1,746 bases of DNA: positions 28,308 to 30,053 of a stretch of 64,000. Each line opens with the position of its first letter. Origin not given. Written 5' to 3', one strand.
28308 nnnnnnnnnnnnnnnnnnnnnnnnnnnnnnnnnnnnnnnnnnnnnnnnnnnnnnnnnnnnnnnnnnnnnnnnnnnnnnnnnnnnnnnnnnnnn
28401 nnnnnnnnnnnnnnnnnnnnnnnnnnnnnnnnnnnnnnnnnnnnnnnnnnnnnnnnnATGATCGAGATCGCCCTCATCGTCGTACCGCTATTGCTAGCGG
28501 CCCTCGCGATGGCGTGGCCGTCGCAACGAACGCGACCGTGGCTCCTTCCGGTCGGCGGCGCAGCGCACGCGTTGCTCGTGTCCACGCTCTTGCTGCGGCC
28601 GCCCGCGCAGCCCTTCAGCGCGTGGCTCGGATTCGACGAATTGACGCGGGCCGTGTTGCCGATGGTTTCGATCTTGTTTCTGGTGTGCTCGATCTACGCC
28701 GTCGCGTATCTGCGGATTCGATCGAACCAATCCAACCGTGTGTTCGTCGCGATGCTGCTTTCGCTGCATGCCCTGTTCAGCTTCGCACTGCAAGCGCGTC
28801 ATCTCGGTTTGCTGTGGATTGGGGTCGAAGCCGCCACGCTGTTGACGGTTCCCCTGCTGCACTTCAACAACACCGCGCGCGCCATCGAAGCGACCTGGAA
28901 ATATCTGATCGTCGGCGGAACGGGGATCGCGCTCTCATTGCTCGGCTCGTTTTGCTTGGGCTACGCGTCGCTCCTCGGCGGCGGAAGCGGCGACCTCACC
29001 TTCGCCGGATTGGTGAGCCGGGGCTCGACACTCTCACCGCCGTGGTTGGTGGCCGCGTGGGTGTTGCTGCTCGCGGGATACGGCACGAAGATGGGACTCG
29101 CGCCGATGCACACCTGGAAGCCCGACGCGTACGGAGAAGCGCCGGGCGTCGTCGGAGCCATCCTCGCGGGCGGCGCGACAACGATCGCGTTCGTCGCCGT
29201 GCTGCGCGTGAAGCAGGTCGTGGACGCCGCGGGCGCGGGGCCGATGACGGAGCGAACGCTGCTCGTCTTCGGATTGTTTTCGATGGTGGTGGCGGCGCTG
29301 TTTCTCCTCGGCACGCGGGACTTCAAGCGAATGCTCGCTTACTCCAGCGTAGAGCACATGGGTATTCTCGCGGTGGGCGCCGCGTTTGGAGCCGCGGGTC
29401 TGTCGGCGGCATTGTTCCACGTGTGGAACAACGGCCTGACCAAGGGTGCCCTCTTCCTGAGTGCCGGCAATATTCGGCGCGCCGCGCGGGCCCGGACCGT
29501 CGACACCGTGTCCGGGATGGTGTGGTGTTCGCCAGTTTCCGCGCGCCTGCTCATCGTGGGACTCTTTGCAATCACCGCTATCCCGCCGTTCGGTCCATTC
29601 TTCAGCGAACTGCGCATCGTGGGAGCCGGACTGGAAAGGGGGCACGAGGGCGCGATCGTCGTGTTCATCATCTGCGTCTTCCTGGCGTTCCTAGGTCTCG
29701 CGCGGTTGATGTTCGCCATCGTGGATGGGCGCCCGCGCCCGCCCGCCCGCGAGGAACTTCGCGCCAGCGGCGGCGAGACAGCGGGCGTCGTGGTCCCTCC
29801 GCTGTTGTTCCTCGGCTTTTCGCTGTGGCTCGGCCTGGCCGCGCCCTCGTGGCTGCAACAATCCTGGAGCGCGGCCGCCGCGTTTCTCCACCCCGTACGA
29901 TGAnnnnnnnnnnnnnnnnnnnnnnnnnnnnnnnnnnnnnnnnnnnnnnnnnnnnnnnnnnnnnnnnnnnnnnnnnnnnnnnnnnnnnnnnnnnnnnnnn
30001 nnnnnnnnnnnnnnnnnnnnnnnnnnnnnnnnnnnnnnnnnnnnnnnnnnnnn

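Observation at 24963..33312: Six-gene hyf/hyc-like membrane complex whose large subunit has lost all four [NiFe]-ligating cysteines (Ehr-type), followed by a menaquinone radical-SAM gene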

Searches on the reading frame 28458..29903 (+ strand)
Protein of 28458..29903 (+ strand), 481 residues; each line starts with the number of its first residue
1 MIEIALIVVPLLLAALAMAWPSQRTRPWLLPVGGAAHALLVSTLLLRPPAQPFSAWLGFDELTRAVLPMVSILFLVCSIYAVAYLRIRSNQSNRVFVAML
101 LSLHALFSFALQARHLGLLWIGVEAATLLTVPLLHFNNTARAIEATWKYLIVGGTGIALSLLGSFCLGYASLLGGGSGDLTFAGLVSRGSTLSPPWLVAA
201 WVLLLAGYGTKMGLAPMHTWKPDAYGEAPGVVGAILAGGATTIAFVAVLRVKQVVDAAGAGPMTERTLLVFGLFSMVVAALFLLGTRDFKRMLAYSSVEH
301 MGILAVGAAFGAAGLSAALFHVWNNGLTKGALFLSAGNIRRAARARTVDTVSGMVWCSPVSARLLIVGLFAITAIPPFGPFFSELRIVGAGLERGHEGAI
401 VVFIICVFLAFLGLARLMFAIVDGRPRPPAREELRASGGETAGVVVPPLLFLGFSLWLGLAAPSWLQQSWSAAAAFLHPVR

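Call 4: search_protein_families(library=pfam, proteins=[window:28458-29903:+])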
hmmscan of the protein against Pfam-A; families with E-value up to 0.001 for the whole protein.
window:28458-29903:+ (481 aa): 1 family
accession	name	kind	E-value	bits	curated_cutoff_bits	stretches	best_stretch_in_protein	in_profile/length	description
PF00361.26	Proton_antipo_M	-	4.2e-46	157.9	21.5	1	113-406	1-290/294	NADH:quinone oxidoreductase/Mrp antiporter, TM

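Call 5: search_protein_families(library=ncbifam, proteins=[window:28458-29903:+])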
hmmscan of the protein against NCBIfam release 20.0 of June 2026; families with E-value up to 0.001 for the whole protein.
window:28458-29903:+ (481 aa): 74 families (the best 25 are shown)
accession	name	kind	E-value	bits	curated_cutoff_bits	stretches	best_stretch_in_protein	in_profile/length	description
NF005045.0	PRK06458.1-5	equivalog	1.6e-74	251.6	543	1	35-478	40-483/484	hydrogenase 4 subunit F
NF005043.0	PRK06458.1-3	equivalog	1.1e-70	239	533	1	4-474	10-479/483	hydrogenase 4 subunit F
NF005044.0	PRK06458.1-4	equivalog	7.6e-70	236.2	610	1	48-474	61-491/531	hydrogenase 4 subunit F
NF005041.0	PRK06458.1-1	equivalog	2.7e-58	198.3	951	1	55-426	68-448/526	hydrogenase 4 subunit F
NF006427.0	PRK08676.1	equivalog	9e-57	193.1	511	1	48-467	51-473/486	hydrogenase membrane subunit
NF005042.0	PRK06458.1-2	equivalog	6.9e-49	167.1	437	1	31-414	29-394/439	hydrogenase 4 subunit F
NF005086.0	PRK06521.1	equivalog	7.6e-44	150.2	667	1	54-415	73-439/669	hydrogenase 4 subunit B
TIGR01770.1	NDH_I_N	subfamily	1.4e-42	146.3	332.6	1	12-410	15-420/472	NADH-quinone oxidoreductase subunit NuoN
NF004920.0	PRK06277.1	equivalog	3.2e-41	141.6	578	1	69-429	77-430/478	energy conserving hydrogenase EhbF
NF006241.0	PRK08377.1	equivalog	8.9e-40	137.1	645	1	69-418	86-427/494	NADH dehydrogenase subunit N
TIGR01972.1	NDH_I_M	subfamily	1e-36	126.7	263.8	1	57-414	74-415/486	NADH-quinone oxidoreductase subunit M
NF004442.0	PRK05777.1-5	equivalog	4.5e-36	124.9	523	1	23-411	35-423/483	NADH-quinone oxidoreductase subunit NuoN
NF009308.0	PRK12665.1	equivalog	6.9e-36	123.9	585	1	51-415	70-428/531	Na+/H+ antiporter subunit D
NF004444.0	PRK05777.2-2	equivalog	1.7e-32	113.2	496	1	62-405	82-424/496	NADH-quinone oxidoreductase subunit NuoN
NF009306.0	PRK12663.1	equivalog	2.2e-32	112.5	542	1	51-478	67-483/498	Na+/H+ antiporter subunit D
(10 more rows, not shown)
